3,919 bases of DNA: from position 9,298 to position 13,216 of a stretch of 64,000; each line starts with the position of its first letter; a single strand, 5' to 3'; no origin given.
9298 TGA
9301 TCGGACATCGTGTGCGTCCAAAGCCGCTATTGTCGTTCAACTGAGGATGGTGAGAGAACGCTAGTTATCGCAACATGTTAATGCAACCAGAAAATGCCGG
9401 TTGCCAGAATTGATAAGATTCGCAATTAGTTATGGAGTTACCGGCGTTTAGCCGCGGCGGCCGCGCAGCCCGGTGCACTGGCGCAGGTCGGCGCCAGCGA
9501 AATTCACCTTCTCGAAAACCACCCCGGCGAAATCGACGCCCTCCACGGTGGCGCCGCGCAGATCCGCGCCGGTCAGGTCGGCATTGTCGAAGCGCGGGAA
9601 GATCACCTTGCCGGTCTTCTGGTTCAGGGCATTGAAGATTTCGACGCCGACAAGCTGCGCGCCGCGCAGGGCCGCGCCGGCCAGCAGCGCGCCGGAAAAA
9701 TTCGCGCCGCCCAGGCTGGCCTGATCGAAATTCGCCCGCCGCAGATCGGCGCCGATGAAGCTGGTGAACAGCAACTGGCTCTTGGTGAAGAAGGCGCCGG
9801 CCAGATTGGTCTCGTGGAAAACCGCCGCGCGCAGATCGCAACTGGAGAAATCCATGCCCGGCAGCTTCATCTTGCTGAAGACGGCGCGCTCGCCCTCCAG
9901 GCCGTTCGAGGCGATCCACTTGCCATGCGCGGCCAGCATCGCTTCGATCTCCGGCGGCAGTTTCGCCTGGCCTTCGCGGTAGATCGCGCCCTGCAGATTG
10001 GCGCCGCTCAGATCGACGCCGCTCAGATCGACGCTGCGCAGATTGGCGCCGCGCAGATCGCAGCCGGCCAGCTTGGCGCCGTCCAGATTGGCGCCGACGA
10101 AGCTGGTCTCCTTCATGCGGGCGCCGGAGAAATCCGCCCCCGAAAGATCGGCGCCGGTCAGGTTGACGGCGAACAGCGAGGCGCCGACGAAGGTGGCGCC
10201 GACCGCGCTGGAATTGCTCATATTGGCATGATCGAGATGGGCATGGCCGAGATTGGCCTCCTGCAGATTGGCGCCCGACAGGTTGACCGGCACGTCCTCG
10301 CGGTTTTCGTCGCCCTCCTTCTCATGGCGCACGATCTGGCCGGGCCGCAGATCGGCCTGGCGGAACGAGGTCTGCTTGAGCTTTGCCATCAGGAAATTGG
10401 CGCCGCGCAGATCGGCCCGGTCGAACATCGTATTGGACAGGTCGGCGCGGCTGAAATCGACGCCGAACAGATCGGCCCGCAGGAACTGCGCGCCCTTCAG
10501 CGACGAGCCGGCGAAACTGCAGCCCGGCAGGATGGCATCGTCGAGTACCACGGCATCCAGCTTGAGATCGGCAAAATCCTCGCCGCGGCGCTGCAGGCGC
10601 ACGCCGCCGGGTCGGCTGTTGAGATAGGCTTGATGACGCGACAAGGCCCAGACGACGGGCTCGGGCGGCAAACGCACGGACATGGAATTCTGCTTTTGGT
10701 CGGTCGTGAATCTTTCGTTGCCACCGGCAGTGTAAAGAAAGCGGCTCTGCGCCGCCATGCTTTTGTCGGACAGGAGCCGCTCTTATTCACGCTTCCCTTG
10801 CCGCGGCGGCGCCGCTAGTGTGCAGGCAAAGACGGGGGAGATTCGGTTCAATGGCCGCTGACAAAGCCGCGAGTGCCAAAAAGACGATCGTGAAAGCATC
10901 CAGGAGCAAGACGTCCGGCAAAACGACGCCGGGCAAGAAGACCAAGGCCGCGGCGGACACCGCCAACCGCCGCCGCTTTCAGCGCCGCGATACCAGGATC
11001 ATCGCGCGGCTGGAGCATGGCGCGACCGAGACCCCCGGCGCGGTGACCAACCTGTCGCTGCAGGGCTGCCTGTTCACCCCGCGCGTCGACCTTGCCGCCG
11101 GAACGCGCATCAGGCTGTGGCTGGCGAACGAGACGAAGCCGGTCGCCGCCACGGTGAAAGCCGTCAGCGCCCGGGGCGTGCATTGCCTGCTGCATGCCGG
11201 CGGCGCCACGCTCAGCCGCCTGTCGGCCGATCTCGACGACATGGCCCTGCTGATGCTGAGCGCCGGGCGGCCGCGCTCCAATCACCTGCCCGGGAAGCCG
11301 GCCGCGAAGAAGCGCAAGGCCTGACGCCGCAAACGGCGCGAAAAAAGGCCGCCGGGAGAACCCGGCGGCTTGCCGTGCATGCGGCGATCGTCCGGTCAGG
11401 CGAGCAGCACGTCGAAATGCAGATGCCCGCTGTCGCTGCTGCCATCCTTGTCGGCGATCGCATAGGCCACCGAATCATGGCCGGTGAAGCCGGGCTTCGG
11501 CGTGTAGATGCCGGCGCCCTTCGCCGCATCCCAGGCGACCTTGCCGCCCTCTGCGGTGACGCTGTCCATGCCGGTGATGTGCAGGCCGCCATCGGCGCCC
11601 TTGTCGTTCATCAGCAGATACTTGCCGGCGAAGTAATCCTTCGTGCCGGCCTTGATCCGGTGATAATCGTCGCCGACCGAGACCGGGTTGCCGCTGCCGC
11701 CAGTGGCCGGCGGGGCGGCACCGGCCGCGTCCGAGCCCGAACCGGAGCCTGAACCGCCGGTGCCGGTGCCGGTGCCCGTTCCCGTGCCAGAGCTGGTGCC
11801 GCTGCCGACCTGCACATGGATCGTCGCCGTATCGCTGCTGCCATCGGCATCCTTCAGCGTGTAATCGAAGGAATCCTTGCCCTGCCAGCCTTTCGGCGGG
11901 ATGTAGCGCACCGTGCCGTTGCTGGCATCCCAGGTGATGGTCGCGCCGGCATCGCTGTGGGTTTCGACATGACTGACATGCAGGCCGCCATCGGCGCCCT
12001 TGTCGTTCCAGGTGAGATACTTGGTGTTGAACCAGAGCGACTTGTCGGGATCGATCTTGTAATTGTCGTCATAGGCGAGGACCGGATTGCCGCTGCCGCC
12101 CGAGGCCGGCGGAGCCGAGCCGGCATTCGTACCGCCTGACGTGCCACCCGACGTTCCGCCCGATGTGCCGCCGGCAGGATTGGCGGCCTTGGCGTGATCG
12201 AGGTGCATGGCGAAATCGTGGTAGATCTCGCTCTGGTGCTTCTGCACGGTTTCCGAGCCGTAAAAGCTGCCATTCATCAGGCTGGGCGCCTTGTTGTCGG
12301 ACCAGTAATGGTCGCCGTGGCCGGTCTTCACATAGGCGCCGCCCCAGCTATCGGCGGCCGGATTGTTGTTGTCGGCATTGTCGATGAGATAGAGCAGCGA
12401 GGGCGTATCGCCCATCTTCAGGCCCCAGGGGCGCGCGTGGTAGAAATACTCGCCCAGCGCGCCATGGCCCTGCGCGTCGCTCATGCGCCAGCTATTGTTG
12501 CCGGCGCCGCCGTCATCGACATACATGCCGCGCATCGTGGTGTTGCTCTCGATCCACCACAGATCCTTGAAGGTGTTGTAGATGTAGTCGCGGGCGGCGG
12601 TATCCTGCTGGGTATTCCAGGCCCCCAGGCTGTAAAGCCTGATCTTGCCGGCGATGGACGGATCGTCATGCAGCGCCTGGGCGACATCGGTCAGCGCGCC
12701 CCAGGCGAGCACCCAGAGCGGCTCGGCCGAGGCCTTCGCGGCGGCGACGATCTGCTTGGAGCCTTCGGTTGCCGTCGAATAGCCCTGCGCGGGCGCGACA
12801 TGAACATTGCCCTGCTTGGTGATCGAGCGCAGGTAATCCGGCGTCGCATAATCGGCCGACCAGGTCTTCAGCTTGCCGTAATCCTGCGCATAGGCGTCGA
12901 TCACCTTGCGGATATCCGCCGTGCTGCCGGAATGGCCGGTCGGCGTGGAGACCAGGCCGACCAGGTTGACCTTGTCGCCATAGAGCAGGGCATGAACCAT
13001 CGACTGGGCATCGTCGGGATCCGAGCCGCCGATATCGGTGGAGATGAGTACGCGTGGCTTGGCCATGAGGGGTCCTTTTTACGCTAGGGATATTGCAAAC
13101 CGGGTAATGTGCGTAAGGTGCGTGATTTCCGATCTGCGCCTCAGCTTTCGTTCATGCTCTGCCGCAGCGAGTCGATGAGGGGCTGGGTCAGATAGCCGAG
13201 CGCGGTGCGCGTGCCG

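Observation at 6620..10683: Tandem trio of two-module pentapeptide-repeat proteins (best candidate for an undescribed system)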

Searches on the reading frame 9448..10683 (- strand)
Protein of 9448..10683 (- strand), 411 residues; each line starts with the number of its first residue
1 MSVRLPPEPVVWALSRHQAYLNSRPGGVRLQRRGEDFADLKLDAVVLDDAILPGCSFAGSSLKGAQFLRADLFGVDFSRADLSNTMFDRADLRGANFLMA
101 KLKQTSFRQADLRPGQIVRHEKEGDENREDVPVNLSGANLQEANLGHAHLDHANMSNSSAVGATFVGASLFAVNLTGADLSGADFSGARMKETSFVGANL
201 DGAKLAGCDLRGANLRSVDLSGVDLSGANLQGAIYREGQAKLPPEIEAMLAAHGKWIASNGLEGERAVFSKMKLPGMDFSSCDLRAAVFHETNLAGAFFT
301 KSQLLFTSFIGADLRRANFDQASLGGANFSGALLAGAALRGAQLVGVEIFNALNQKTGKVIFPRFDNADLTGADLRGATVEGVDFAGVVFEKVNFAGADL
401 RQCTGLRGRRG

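Call 3: search_protein_families(library=pfam, proteins=[window:9448-10683:-], max_evalue=0.01)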
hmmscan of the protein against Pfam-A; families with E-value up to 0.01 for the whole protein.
window:9448-10683:- (411 aa): 5 families
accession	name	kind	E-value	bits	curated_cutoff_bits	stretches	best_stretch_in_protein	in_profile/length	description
PF00805.28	Pentapeptide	-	1.1e-69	229.9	20.2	8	194-232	2-40/40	Pentapeptide repeats (8 copies)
PF13599.13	Pentapeptide_4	-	3e-39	133.4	38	4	278-348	7-77/78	Pentapeptide repeat region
PF13576.12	Pentapeptide_3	-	2.5e-30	104.9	27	5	365-399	1-37/48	Pentapeptide repeats (9 copies)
PF25296.1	Decapeptide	-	7.6e-10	39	45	1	57-114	12-69/74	Decapeptide repeat region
PF23894.2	LD_SV2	-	1.1e-06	29.3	29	0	268-324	31-87/92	SV2A/B/C luminal domain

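Call 4: search_protein_families(library=ncbifam, proteins=[window:9448-10683:-], max_evalue=0.01)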
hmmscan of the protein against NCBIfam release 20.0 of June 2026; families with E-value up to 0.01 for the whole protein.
window:9448-10683:- (411 aa): 19 families
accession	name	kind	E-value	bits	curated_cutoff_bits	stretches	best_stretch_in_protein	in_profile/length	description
NF047416.1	penta_HetL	equivalog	1.3e-44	152.3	260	4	33-169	81-217/218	heterocyst differentiation pentapeptide repeat protein HetL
NF052603.1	penta_Alr5209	equivalog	2.4e-41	140.4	125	5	165-236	15-86/113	Alr5209 family pentapeptide repeat protein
NF011743.0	PRK15196.1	equivalog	2.4e-29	102.3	354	2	53-236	150-320/350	type III secretion system effector PipB2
NF011744.0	PRK15197.1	equivalog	3.8e-27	95.2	274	3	269-378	166-270/291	SPI-2 type III secretion system effector PipB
NF033086.2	penta_rpt_Qnr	equivalog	6.7e-25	88.1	240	2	36-226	6-194/211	Qnr family pentapeptide repeat protein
NF038182.1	penta_rpt_SmQnr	exception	2.8e-23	82.9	460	2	57-231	16-198/215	SmQnr family pentapeptide repeat protein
NF012152.0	penta_rpt_QnrC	exception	1.8e-22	80.4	500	3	41-172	32-156/221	QnrC family quinolone resistance pentapeptide repeat protein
NF000349.1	mfpA_AE000516.2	equivalog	2.4e-22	79.7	360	3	174-237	93-156/183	pentapeptide repeat protein MfpA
NF000071.4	penta_rpt_QnrA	exception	2.3e-21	76.6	450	2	44-220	35-199/218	QnrA family quinolone resistance pentapeptide repeat protein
NF000421.1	penta_rpt_QnrVC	exception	3.8e-21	76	460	2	36-225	12-199/218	QnrVC family quinolone resistance pentapeptide repeat protein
NF012151.0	penta_rpt_QnrAS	exception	2.7e-19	70.1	490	2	71-226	53-200/218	QnrAS family quinolone resistance pentapeptide repeat protein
NF033375.2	penta_rpt_QnrE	exception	5.5e-19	69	480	2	54-231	12-197/214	QnrE family quinolone resistance pentapeptide repeat protein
NF000056.3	penta_rpt_QnrS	exception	9.1e-19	68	460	2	69-226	51-200/218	QnrS family quinolone resistance pentapeptide repeat protein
NF000139.2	penta_rpt_QnrD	exception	1.9e-18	67.2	425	2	56-239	14-185/214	QnrD family quinolone resistance pentapeptide repeat protein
NF000420.1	penta_rpt_QnrB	exception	1e-17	64.8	460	2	56-231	14-197/214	QnrB family quinolone resistance pentapeptide repeat protein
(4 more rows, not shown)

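Call 52: search_protein_families(library=padloc, proteins=[window:9448-10683:-], max_evalue=0.01)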
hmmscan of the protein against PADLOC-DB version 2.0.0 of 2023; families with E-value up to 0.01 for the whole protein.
window:9448-10683:- (411 aa): 0 families

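Call 69: search_protein_families(library=phrogs, proteins=[window:9448-10683:-], max_evalue=0.001)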
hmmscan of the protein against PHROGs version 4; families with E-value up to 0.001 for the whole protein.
window:9448-10683:- (411 aa): 9 families
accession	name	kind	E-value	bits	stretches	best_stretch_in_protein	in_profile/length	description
phrog_7713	-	unknown function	6.3e-45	152.1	5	196-233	38-75/103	-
phrog_15350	-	unknown function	9.5e-43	147.7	3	35-157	125-253/494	-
phrog_923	-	unknown function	2.5e-41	142.4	3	133-230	797-890/990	-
phrog_12514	-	unknown function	1.5e-33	117.4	3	139-237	135-233/287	-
phrog_31265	-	unknown function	5.4e-33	116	3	43-168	22-149/264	-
phrog_30240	-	unknown function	7.6e-23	82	2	38-204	91-249/438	-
phrog_31567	-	unknown function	6.1e-11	43.5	0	201-230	46-75/151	-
phrog_7653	-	unknown function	1.8e-08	34.2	0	154-227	192-265/782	-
phrog_30747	-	unknown function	1.4e-05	25.2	0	266-331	88-156/431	-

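Call 90: predict_structure(alignment_id=A3)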
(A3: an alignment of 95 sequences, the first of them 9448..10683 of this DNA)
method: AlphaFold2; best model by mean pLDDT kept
length: 411 residues; sequences in the alignment: 95
mean_pLDDT: 94.2   pTM: 0.81
mean pLDDT of the five models: 94.2, 93.9, 93.8, 93.7, 93.3
residues with pLDDT >= 90: 350; 70-90: 53; 50-70: 5; < 50: 3
segments of 3 or more residues with pLDDT < 50: 409-411
pLDDT, mean of each block of 10 residues (from residue 1): 90 98 98 97 98 98 98 98 98 98 98 89 83 96 98 96 98 95 98 93 97 90 95 79 90 87 93 95 95 97 97 98 97 98 94 86 97 97 94 94 78 37
secondary structure, 60 per line:
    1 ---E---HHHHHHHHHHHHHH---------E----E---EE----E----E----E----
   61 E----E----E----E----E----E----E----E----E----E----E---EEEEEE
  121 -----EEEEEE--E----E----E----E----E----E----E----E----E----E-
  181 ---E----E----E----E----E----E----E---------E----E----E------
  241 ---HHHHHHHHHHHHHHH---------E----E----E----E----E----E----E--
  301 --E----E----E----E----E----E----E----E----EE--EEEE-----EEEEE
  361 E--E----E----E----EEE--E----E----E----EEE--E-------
elements in order: H8-21 E115-120 E126-131 H244-258 E347-350 E356-361 E379-381 E399-401

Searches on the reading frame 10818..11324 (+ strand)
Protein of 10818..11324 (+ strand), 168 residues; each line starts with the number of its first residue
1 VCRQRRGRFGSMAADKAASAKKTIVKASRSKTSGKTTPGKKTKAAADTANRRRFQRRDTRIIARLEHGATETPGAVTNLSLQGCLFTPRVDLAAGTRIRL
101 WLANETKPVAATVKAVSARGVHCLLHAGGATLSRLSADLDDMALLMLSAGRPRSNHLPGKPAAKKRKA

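Call 16: search_protein_families(library=pfam, proteins=[window:10818-11324:+], max_evalue=0.01)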
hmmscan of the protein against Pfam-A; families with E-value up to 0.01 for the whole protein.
window:10818-11324:+ (168 aa): 1 family
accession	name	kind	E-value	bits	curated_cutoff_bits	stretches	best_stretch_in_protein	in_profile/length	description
PF07238.19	PilZ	-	8e-08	33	22.5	1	50-123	1-85/102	PilZ domain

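Call 52: search_protein_families(library=padloc, proteins=[window:10818-11324:+], max_evalue=0.01)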
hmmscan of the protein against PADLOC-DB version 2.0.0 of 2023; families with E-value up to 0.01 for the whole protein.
window:10818-11324:+ (168 aa): 0 families

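Call 69: search_protein_families(library=phrogs, proteins=[window:10851-11324:+], max_evalue=0.001)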
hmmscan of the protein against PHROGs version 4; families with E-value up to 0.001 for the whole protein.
window:10851-11324:+ (157 aa): 0 families

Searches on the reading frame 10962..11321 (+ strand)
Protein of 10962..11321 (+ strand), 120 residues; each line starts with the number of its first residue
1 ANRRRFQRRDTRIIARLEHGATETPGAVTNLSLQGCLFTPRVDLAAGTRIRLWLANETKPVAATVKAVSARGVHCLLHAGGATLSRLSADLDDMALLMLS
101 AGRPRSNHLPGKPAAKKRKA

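Call 76: search_protein_representatives(protein=window:10962-11321:+)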
Query: 120 residues. Proteins with E-value up to 0.001 (for the whole library): 12; up to 1e-10: 7; up to 1e-30: 4. The best 12 are listed.
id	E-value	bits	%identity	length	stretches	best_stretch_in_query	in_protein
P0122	3.8e-42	159.4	77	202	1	2-106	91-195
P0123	9.3e-41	154.9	73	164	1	2-107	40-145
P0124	4.3e-36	139.9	66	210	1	1-106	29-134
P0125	7.4e-31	123.0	57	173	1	2-110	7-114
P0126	1.6e-29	118.7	63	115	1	1-93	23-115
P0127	8.7e-25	103.5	50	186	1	2-118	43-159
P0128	1.1e-20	90.3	49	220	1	1-105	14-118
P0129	5.8e-05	39.7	37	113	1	2-101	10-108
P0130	6.6e-05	39.5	30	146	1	2-94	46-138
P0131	1.5e-04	38.4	32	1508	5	21-64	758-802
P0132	4.3e-04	36.9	33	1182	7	20-82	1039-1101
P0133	5.3e-04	36.6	34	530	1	2-88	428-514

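Call 77: search_protein_families(library=pfam, proteins=[P0133, P0131, P0132, P0128, P0130], max_evalue=0.001)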
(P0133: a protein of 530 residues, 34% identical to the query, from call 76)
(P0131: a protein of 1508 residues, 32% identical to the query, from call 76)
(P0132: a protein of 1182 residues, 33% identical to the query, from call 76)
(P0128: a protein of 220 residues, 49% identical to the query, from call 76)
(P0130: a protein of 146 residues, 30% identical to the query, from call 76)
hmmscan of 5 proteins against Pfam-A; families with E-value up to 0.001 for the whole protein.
P0133 (530 aa): 2 families
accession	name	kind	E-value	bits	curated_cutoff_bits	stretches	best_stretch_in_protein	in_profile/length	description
PF00015.26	MCPsignal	-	1.8e-25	90.2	34.6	1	229-372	6-149/172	Methyl-accepting chemotaxis protein (MCP) signalling domain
PF07238.19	PilZ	-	4.8e-15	56.2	22.5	1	428-513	1-96/102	PilZ domain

P0131 (1508 aa): 4 families
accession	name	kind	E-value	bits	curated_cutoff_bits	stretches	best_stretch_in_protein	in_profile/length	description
PF04151.21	PPC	-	4.2e-20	72.8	25.9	1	448-516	2-69/70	Bacterial pre-peptidase C-terminal domain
PF18884.5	TSP3_bac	-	2.9e-13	49.8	25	2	1468-1489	1-22/22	Bacterial TSP3 repeat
PF08402.16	TOBE_2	-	1.1e-08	35.6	21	0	659-704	24-72/76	TOBE domain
PF02412.23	TSP_3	-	3.6e-05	23.8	25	1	1410-1431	15-36/36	Thrombospondin type 3 repeat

P0132 (1182 aa): 5 families
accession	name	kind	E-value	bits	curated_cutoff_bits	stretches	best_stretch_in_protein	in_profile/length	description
PF02415.23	Chlam_PMP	-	5e-97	307.3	20.6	0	44-60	2-18/19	Chlamydia polymorphic membrane protein (Chlamydia_PMP) repeat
PF04371.20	PAD_porph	-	2.7e-17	63.4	25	0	795-824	126-155/321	Porphyromonas-type peptidyl-arginine deiminase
PF00544.25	Pectate_lyase_4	-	1.5e-09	38.2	24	0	1036-1107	113-186/211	Pectate lyase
PF11502.13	BCL9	-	5.4e-09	36.2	25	0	101-118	20-37/39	B-cell lymphoma 9 protein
PF17161.10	DUF5123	-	2.9e-08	35.3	35.1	0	722-782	3-56/113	Domain of unknown function (DUF5123)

P0128 (220 aa): 3 families
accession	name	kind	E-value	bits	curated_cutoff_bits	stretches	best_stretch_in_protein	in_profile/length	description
PF07238.19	PilZ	-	4.4e-10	40.2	22.5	1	15-91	1-86/102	PilZ domain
PF07382.16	HC2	-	4.6e-09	37.1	40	1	133-216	10-95/194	Histone H1-like nucleoprotein HC2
PF02095.21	Extensin_1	-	2.1e-07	31.4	105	1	119-205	19-103/171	Extensin-like protein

P0130 (146 aa): 1 family
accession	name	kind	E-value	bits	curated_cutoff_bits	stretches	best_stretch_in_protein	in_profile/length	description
PF07238.19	PilZ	-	8.8e-12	45.7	22.5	1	46-131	1-96/102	PilZ domain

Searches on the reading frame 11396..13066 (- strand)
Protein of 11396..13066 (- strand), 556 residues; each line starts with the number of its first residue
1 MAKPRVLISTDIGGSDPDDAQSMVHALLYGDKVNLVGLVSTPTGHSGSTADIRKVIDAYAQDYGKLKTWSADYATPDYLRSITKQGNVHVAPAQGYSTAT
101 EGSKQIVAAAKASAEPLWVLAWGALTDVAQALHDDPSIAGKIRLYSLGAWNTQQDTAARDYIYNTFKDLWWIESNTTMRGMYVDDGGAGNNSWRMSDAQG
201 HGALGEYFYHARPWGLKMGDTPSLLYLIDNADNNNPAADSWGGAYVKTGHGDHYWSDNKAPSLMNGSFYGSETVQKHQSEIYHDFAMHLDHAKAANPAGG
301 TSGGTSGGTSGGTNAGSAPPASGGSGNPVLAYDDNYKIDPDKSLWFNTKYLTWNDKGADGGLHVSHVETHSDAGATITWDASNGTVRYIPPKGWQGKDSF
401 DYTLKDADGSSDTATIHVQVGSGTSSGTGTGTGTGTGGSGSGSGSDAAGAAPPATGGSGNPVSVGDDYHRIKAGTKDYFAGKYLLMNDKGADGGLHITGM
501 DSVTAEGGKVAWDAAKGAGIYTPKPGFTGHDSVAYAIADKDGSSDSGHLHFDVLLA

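Call 16: search_protein_families(library=pfam, proteins=[window:11396-13066:-], max_evalue=0.01)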
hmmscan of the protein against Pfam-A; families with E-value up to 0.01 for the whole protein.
window:11396-13066:- (556 aa): 4 families
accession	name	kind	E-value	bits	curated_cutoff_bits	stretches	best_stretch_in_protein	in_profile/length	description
PF07632.16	Sde182_NH-like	-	5.3e-50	170.9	26.8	1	5-245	1-268/268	Cellulose-binding Sde182, nucleoside hydrolase-like domain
PF17963.7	Big_9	-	1.3e-20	74.5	23.6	2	327-418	3-88/89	Bacterial Ig domain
PF17892.7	Cadherin_5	-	1.3e-16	60.6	26.5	2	328-420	5-97/98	Cadherin-like domain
PF01156.24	IU_nuc_hydro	-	2.1e-06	28.1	34.2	1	6-148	1-147/297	Inosine-uridine preferring nucleoside hydrolase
